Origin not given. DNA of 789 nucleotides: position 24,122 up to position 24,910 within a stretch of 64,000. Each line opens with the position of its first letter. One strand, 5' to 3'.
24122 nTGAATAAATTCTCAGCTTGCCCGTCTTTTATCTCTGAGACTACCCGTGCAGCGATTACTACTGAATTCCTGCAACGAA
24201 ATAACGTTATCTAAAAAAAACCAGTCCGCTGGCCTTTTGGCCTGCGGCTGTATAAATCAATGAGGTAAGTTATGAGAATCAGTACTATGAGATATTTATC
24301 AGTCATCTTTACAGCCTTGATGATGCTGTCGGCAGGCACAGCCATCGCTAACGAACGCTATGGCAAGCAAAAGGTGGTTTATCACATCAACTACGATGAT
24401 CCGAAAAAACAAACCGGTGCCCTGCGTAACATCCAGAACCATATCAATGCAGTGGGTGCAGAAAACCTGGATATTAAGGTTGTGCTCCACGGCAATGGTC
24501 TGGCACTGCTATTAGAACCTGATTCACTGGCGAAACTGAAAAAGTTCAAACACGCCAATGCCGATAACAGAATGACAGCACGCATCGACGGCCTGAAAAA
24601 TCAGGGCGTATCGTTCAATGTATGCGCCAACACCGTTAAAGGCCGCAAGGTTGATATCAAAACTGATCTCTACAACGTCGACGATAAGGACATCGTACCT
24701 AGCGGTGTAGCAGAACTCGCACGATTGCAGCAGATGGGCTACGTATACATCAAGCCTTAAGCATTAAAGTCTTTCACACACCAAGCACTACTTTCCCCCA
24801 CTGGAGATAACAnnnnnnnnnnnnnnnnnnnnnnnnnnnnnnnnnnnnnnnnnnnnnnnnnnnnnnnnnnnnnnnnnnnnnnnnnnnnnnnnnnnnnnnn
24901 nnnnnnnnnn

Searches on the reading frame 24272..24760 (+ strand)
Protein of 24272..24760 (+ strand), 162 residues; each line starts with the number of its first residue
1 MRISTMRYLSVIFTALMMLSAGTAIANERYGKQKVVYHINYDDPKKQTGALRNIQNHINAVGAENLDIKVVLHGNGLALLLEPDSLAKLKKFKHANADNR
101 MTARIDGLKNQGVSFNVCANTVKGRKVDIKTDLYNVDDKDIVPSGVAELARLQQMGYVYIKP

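Call 8: search_protein_families(library=pfam, proteins=[window:24272-24760:+], max_evalue=0.01)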
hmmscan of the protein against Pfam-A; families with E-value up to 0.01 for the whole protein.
window:24272-24760:+ (162 aa): 1 family
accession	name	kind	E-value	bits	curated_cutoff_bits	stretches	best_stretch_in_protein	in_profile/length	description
PF02635.20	DsrE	-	1.1e-12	48.6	22.7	1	52-162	18-116/116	DsrE/DsrF-like family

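Call 29: search_protein_families(library=ncbifam, proteins=[window:24272-24760:+], max_evalue=0.01)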
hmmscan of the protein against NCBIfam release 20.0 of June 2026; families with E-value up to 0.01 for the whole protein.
window:24272-24760:+ (162 aa): 0 families
